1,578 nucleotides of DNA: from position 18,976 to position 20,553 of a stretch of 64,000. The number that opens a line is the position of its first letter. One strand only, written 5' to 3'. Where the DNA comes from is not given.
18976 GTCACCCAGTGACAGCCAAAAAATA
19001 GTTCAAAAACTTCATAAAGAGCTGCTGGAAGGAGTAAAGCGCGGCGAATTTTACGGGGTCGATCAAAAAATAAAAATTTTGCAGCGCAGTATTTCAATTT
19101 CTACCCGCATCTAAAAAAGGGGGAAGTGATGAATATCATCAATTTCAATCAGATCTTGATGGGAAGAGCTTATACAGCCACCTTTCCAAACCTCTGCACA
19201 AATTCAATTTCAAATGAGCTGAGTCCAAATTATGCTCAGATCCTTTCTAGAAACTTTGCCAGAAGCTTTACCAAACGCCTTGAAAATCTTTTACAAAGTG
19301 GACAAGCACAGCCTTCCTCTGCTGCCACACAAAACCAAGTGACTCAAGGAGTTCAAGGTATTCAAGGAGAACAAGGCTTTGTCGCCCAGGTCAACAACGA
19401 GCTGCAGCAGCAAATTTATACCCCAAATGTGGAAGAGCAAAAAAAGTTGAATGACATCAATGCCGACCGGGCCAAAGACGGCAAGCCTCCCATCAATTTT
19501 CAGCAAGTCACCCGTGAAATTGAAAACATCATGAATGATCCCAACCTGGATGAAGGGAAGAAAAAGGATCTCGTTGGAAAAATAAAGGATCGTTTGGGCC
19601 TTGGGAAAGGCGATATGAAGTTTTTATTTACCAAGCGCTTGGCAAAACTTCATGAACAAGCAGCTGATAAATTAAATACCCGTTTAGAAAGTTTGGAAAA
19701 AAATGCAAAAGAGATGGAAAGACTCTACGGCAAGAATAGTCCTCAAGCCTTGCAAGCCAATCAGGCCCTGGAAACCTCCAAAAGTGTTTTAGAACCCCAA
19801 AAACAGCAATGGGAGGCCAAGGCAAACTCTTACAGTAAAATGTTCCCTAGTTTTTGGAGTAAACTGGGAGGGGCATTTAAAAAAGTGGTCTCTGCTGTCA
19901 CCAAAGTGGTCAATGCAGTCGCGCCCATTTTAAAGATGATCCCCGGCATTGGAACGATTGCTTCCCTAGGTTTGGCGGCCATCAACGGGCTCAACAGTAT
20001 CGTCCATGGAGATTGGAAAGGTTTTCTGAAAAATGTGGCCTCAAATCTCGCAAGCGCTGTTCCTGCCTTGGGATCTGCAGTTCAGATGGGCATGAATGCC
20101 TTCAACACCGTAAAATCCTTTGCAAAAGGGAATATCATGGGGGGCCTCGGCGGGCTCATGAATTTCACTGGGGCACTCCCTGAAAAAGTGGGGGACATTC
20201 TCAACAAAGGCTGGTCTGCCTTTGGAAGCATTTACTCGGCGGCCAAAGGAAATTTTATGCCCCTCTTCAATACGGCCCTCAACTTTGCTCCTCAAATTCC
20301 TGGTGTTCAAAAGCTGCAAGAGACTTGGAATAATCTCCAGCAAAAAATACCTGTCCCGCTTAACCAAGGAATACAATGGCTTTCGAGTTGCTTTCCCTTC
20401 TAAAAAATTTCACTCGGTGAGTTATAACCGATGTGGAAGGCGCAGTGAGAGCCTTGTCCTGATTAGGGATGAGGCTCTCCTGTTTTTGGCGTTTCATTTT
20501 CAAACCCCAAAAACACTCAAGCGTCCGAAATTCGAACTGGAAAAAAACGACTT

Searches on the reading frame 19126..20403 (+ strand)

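Call 4: search_protein_families(library=pfam, proteins=[window:19126-20403:+], max_evalue=1)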
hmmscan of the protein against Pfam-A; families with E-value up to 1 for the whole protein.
window:19126-20403:+ (425 aa): 5 families
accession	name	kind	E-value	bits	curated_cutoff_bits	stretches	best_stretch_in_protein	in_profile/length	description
PF24033.1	DUF7342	-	0.016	15.7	31.6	1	167-231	65-133/150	Family of unknown function (DUF7342)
PF00521.26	DNA_topoisoIV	-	0.043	13.1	31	1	127-203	349-419/432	DNA gyrase/topoisomerase IV, subunit A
PF19113.5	DUF5799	-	0.13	13.1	26.2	1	141-192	87-139/148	Family of unknown function (DUF5799)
PF08410.15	DUF1737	-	0.22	11.9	24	1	350-369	14-33/53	Domain of unknown function (DUF1737)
PF15781.12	ParE-like_toxin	-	0.24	11.8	28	0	126-151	20-45/87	ParE-like toxin of type II bacterial toxin-antitoxin system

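Call 5: search_protein_families(library=ncbifam, proteins=[window:19126-20403:+], max_evalue=1)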
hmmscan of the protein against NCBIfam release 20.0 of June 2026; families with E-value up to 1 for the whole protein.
window:19126-20403:+ (425 aa): 5 families
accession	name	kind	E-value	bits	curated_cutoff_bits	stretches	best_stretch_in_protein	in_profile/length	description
TIGR04527.1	mycoplas_twoTM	subfamily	0.029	14.1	125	1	173-273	74-171/248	MG_279/MG_280 family protein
NF047699.2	sulf_reg_SurR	exception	0.034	13.8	250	1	110-200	109-204/221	sulfur metabolism transcriptional regulator SurR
NF007748.0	PRK10428.1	equivalog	0.072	13.1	113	1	141-162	31-52/69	hypothetical protein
NF005679.0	PRK07475.1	subfamily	0.11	11.8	231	1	62-100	66-104/246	hypothetical protein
NF033542.1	transpos_IS110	equivalog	0.12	11.5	140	1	170-291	150-245/343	IS110 family RNA-guided transposase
